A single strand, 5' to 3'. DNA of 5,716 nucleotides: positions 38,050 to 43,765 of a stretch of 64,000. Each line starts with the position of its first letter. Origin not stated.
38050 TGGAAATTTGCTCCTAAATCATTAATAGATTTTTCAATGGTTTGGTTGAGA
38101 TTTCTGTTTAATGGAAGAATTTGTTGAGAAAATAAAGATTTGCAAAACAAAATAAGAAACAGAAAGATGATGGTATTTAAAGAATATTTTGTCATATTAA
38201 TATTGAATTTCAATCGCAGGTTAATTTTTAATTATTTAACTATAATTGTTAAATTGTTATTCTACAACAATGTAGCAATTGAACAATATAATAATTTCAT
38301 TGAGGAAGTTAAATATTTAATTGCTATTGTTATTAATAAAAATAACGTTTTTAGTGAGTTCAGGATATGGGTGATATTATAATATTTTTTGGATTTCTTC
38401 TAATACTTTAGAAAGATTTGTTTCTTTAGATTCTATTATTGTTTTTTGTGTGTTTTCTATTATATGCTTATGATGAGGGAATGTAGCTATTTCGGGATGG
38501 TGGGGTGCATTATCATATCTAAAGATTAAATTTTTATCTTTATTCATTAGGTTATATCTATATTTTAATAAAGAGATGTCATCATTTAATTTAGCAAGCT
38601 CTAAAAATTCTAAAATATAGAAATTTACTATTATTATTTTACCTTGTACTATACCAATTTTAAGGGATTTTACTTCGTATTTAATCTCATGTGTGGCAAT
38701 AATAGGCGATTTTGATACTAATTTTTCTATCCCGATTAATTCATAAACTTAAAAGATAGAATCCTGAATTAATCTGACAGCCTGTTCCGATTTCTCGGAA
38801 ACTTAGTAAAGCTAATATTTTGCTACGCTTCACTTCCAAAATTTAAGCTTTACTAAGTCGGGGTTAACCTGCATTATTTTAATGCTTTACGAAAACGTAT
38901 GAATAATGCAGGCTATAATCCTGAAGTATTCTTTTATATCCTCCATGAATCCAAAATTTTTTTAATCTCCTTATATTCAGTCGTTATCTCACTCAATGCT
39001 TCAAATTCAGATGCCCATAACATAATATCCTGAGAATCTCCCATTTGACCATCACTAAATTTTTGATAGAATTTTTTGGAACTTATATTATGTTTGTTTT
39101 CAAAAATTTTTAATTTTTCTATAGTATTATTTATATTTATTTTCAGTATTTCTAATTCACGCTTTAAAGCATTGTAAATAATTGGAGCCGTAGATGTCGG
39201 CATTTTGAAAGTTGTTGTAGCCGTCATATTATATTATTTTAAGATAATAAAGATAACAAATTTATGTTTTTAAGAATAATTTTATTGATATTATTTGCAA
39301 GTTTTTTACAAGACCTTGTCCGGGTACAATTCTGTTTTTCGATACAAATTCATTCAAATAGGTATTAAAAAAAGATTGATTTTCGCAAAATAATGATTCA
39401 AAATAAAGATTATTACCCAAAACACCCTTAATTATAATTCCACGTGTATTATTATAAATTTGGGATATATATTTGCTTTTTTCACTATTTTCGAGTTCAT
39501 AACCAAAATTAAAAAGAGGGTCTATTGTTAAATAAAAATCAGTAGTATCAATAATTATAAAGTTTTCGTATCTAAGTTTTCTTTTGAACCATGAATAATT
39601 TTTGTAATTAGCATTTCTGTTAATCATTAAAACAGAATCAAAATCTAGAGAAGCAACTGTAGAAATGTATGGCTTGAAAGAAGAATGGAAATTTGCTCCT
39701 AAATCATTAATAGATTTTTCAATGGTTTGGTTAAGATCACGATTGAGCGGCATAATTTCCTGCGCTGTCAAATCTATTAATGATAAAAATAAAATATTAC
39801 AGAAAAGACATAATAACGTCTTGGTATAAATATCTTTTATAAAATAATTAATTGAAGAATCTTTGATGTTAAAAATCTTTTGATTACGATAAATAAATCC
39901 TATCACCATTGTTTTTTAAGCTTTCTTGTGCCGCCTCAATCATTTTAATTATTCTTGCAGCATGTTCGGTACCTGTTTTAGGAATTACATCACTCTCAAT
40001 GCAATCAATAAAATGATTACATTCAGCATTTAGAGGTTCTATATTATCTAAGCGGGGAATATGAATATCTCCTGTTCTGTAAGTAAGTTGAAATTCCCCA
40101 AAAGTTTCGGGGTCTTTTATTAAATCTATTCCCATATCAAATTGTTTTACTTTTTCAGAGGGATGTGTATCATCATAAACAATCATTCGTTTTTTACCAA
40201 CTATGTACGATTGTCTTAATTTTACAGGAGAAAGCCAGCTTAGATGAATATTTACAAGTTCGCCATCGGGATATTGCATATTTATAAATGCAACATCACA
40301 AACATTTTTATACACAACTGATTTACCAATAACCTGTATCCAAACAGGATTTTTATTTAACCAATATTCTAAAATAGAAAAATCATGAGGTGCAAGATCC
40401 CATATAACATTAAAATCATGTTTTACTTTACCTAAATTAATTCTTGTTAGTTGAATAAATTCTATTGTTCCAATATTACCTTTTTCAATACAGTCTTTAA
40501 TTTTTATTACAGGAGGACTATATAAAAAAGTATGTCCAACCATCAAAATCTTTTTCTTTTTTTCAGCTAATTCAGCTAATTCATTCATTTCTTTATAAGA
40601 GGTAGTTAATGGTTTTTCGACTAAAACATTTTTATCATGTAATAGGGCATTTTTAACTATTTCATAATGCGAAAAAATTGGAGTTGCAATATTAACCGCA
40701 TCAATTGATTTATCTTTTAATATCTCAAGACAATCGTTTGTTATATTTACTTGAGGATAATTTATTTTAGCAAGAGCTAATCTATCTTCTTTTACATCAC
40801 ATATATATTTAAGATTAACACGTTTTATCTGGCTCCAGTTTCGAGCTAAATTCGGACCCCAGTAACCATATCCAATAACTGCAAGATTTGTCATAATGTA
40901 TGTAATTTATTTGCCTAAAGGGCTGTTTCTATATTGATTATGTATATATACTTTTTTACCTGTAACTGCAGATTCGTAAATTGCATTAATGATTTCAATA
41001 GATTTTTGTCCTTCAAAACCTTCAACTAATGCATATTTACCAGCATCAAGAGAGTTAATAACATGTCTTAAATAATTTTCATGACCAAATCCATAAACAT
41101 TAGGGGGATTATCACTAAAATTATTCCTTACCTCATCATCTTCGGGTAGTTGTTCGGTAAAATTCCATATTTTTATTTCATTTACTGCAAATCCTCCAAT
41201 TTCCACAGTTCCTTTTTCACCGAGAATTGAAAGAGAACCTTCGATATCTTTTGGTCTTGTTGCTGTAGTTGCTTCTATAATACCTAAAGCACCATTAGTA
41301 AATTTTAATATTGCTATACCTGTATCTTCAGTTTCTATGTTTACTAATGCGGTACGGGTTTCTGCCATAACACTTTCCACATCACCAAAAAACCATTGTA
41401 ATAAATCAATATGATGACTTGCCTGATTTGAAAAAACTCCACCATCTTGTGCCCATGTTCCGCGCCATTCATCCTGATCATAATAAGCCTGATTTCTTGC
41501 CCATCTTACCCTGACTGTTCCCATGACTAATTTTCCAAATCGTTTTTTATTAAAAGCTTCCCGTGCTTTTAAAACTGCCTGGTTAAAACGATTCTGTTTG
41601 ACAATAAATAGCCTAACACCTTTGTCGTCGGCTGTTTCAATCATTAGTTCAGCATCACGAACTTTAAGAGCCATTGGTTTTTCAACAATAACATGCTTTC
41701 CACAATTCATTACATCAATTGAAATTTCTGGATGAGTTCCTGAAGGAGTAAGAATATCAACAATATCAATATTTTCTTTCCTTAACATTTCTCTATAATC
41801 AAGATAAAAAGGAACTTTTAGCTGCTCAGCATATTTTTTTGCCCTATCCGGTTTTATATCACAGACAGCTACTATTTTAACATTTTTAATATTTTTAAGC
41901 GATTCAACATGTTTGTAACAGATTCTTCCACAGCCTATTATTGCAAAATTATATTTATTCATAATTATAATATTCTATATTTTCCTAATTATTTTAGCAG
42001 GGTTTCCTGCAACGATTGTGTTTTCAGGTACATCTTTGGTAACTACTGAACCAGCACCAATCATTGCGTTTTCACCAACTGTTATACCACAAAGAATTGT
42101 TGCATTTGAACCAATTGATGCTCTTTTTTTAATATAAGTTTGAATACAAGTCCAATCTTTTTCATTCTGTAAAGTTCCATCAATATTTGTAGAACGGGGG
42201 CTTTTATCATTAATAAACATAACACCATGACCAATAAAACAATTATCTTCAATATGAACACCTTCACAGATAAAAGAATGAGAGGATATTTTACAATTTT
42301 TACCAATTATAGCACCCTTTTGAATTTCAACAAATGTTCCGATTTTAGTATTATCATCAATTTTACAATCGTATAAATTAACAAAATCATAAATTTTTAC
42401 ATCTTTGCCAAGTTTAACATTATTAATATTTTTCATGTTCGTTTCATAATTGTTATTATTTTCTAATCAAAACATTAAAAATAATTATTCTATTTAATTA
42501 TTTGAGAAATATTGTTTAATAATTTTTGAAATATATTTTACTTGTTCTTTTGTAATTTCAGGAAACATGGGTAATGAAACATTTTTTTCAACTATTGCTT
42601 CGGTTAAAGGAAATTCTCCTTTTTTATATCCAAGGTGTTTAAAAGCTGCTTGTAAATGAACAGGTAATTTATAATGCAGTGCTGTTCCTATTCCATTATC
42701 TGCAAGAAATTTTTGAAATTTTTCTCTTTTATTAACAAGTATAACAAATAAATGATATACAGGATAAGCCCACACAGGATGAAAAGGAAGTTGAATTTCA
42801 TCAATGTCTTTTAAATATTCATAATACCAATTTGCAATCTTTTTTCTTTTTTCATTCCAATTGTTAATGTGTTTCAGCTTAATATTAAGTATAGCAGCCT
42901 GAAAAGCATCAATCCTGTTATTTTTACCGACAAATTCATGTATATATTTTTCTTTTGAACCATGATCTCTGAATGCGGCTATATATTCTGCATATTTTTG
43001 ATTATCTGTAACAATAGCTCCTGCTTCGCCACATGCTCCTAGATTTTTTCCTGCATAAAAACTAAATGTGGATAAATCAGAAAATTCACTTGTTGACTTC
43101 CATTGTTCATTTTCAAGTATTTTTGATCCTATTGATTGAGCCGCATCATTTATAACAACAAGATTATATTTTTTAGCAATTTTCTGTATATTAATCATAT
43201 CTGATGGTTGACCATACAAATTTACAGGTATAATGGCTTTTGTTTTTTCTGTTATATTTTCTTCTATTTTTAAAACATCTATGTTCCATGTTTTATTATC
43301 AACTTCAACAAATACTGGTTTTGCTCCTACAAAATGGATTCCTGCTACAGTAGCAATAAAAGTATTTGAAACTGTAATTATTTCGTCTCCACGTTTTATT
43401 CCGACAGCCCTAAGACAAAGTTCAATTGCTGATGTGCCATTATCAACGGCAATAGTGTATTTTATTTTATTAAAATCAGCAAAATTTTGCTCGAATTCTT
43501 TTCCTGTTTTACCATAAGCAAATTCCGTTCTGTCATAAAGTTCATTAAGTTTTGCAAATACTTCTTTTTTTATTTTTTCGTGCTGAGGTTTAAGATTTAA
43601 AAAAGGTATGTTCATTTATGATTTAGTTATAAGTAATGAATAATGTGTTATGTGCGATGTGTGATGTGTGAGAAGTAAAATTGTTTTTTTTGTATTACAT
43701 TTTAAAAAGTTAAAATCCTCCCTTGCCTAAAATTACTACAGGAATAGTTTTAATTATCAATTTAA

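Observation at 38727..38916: Previously unannotated MITE family with TIRs, copy-specific 4-bp target duplications and a covarying terminal hairpin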

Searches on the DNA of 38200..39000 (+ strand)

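Call 11: search_rna_families(source=window, start=38200, end=39000, threshold=evalue, max_evalue=10)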
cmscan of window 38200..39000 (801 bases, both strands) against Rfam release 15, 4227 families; matches with E-value up to 10: 2.
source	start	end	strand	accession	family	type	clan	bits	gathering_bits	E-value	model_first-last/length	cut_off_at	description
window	38801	38940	-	RF01606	plasmodium_snoR31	Gene; snRNA; snoRNA; HACA-box;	-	19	60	9.3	1-145/145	no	small nucleolar RNA snoR31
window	38907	39000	+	RF02706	TeloSII_ncR30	Gene; sRNA;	-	13.6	86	1.6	1-98/226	3'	TeloSII non coding RNA 30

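Call 66: search_dna_similar(query=window:38731-38778:+, collection=plasmids, mode=distant, max_evalue=10, max_rows=25)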
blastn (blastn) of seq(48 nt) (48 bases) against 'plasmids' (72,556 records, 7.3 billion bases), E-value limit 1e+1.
Records with a match: 103; places in all: 105; records where one place covers at least 80% of the query: 0.
Best place of each record, by identity: 95-99% 1; 90-95% 96; 80-90% 6.
By first word of the organism name: Bacillus 96; Lentilactobacillus 1; Candidatus 1; Prevotella 1; Gloeothece 1; Persicobacter 1; Pantoea 1; Leptotrichia 1.
By predicted mobility (MOB-suite, as given by PLSDB): conjugative 96; non-mobilizable 6; mobilizable 1.
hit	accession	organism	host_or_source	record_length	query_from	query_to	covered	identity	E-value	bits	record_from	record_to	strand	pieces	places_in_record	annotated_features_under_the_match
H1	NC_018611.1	Lentilactobacillus buchneri subsp. silagei CD034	stable grass silage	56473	14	47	71%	82.4%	3e+0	36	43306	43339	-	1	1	glucose-6-phosphate isomerase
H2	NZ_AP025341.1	Bacillus paralicheniformis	-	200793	14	45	67%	87.5%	8e-1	37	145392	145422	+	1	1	hypothetical protein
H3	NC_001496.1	Bacillus anthracis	-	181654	7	33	56%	92.6%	8e-1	37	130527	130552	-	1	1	none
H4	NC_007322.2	Bacillus anthracis str. 'Ames Ancestor'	-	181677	7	33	56%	92.6%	8e-1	37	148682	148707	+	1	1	none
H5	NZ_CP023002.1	Bacillus anthracis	Bos primigenius taurus,tissue ...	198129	7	33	56%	92.6%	8e-1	37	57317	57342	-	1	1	none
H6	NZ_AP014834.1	Bacillus anthracis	-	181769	7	33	56%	92.6%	8e-1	37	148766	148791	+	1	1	none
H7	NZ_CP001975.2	Bacillus anthracis str. A16R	-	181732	7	33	56%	92.6%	8e-1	37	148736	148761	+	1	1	none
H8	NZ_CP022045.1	Bacillus anthracis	Environment,Colorado Serum Co., Anthrax ...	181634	7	33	56%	92.6%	8e-1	37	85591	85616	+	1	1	none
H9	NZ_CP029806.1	Bacillus anthracis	Cultured isolate,Animal hide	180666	7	33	56%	92.6%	8e-1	37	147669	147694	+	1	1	none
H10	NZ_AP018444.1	Bacillus anthracis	Hippopotamus amphibius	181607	7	33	56%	92.6%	8e-1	37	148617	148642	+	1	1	none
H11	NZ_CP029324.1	Bacillus anthracis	Bos taurus,placenta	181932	7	33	56%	92.6%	8e-1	37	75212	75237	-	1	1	none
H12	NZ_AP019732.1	Bacillus anthracis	-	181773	7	33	56%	92.6%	8e-1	37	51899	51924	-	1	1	none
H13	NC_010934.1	Bacillus cereus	-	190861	7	33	56%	92.6%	8e-1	37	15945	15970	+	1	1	none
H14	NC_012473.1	Bacillus cereus 03BB102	-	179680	7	33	56%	92.6%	8e-1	37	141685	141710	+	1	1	none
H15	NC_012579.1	Bacillus anthracis str. CDC 684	-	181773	7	33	56%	92.6%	8e-1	37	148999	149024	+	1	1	none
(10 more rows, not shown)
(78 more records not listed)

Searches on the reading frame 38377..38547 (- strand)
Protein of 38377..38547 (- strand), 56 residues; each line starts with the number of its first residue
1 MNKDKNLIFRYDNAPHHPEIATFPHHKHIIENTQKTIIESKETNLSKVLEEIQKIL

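Call 21: search_protein_families(library=pfam, proteins=[window:38377-38547:-], max_evalue=0.01)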
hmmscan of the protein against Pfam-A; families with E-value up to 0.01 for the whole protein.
window:38377-38547:- (56 aa): 1 family
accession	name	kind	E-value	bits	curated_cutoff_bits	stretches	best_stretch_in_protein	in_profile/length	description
PF20126.4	TumE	-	5.6e-17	62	23.4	1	2-55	31-79/81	Toxin TumE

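Call 22: search_protein_families(library=ncbifam, proteins=[window:38377-38547:-], max_evalue=0.01)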
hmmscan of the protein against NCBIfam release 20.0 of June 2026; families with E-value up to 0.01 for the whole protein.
window:38377-38547:- (56 aa): 1 family
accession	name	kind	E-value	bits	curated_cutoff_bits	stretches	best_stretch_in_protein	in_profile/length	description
NF045777.1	TumE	equivalog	3.5e-14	52.8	90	1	2-52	76-122/122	toxin TumE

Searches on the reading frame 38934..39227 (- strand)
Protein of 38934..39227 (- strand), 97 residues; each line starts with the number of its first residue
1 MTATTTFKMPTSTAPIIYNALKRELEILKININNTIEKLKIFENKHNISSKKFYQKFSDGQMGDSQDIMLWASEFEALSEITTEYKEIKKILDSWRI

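Call 18: search_protein_families(library=pfam, proteins=[window:38934-39227:-])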
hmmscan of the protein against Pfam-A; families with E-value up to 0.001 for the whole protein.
window:38934-39227:- (97 aa): 0 families

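Call 22: search_protein_families(library=ncbifam, proteins=[window:38934-39227:-], max_evalue=0.01)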
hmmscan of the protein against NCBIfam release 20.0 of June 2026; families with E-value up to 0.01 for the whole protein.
window:38934-39227:- (97 aa): 1 family
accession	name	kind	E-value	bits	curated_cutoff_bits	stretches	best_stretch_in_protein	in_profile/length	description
NF045776.1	TumA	equivalog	1.4e-08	34.8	100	1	37-82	20-65/76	antitoxin TumA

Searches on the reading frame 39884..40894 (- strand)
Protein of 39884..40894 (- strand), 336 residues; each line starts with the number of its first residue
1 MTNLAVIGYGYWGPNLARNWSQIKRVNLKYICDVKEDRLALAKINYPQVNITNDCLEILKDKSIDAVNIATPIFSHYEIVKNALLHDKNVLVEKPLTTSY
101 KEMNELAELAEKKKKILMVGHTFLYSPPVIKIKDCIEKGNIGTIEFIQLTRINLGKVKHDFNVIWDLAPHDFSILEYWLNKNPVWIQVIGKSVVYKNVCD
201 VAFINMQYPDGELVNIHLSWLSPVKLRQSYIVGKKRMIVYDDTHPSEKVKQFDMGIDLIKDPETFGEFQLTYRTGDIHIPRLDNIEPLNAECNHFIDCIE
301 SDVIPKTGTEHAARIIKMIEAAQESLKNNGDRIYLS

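Call 18: search_protein_families(library=pfam, proteins=[window:39884-40894:-])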
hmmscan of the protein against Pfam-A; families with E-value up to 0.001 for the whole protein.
window:39884-40894:- (336 aa): 3 families
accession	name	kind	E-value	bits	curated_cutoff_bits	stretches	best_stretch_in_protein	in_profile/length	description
PF01408.29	GFO_IDH_MocA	-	4.3e-25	89.2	24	1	3-121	2-120/120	Oxidoreductase family, NAD-binding Rossmann fold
PF22725.1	GFO_IDH_MocA_C3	-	1.8e-10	41.3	27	1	131-238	3-123/124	GFO/IDH/MocA C-terminal domain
PF02894.22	GFO_IDH_MocA_C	-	2.3e-09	37.8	22.9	1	133-329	1-213/218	Oxidoreductase family, C-terminal alpha/beta domain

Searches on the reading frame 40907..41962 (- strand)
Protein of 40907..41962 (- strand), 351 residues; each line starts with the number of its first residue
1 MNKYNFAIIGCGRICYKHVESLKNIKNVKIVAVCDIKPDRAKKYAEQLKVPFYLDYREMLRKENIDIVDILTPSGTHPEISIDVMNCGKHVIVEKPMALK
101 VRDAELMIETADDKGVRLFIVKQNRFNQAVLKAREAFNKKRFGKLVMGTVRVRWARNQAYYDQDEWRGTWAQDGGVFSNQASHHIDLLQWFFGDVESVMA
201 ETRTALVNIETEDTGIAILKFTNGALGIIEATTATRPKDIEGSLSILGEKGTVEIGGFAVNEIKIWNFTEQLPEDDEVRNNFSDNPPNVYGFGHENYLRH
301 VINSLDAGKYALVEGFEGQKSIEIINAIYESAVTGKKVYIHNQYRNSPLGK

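Call 18: search_protein_families(library=pfam, proteins=[window:40907-41962:-])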
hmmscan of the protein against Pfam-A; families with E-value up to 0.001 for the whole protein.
window:40907-41962:- (351 aa): 6 families
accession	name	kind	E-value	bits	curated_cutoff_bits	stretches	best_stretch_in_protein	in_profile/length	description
PF01408.29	GFO_IDH_MocA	-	7.5e-32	111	24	1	5-119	2-117/120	Oxidoreductase family, NAD-binding Rossmann fold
PF02894.22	GFO_IDH_MocA_C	-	9.1e-30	104.5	22.9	1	136-338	3-216/218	Oxidoreductase family, C-terminal alpha/beta domain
PF22725.1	GFO_IDH_MocA_C3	-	2.1e-29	102.5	27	1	131-254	2-124/124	GFO/IDH/MocA C-terminal domain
PF02254.24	TrkA_N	-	0.00013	22.7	23.8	0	6-71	1-66/116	TrkA-N domain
PF02423.21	OCD_Mu_crystall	-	0.00027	20.5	24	1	5-52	131-177/314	Ornithine cyclodeaminase/mu-crystallin family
PF03447.22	NAD_binding_3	-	0.00039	21.6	24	1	10-118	1-113/116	Homoserine dehydrogenase, NAD binding domain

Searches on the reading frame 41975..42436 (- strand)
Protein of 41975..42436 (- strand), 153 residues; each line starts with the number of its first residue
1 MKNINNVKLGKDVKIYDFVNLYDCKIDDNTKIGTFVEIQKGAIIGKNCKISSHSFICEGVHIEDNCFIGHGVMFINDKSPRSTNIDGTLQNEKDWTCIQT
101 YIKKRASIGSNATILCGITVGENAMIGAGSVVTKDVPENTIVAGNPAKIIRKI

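Call 18: search_protein_families(library=pfam, proteins=[window:41975-42436:-])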
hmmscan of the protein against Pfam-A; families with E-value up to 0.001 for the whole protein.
window:41975-42436:- (153 aa): 3 families
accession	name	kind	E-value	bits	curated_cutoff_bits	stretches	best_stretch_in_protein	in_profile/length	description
PF00132.30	Hexapep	-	2.5e-27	93.8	27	4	23-56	1-34/36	Bacterial transferase hexapeptide (six repeats)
PF14602.12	Hexapep_2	-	1.2e-12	47.8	27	1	105-134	7-34/34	Hexapeptide repeat of succinyl-transferase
PF25084.1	LbH_EIF2B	-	1.7e-09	38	54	1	8-73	23-92/105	EIF2B subunit epsilon LbH domain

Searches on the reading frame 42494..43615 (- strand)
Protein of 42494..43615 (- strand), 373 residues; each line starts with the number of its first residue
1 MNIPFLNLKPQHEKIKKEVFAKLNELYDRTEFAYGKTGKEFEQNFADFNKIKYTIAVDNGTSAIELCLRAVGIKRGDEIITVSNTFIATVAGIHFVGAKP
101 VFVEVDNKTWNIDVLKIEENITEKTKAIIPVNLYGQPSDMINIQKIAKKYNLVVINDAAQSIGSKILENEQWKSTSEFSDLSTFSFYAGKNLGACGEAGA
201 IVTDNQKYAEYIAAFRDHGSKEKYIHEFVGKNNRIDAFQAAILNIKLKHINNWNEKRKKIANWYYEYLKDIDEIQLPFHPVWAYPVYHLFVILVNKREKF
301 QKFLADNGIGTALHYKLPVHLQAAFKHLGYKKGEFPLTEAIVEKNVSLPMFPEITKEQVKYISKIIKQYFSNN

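Call 18: search_protein_families(library=pfam, proteins=[window:42494-43615:-])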
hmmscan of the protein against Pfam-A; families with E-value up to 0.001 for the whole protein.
window:42494-43615:- (373 aa): 5 families
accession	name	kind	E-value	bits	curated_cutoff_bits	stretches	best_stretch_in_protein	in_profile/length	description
PF01041.23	DegT_DnrJ_EryC1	-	6.7e-111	371.4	19.8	1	14-366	2-359/360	DegT/DnrJ/EryC1/StrS aminotransferase family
PF00266.25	Aminotran_5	-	6e-11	42.4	21.5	1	39-169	46-187/371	Aminotransferase class-V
PF00155.27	Aminotran_1_2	-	1.1e-08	35.1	19.7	1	18-159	21-187/361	Aminotransferase class I and II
PF01053.26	Cys_Met_Meta_PP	-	3.2e-07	29.7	27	1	36-159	52-175/381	Cys/Met metabolism PLP-dependent enzyme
PF01212.27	Beta_elim_lyase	-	1.8e-06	28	27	1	35-214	31-221/288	Beta-eliminating lyase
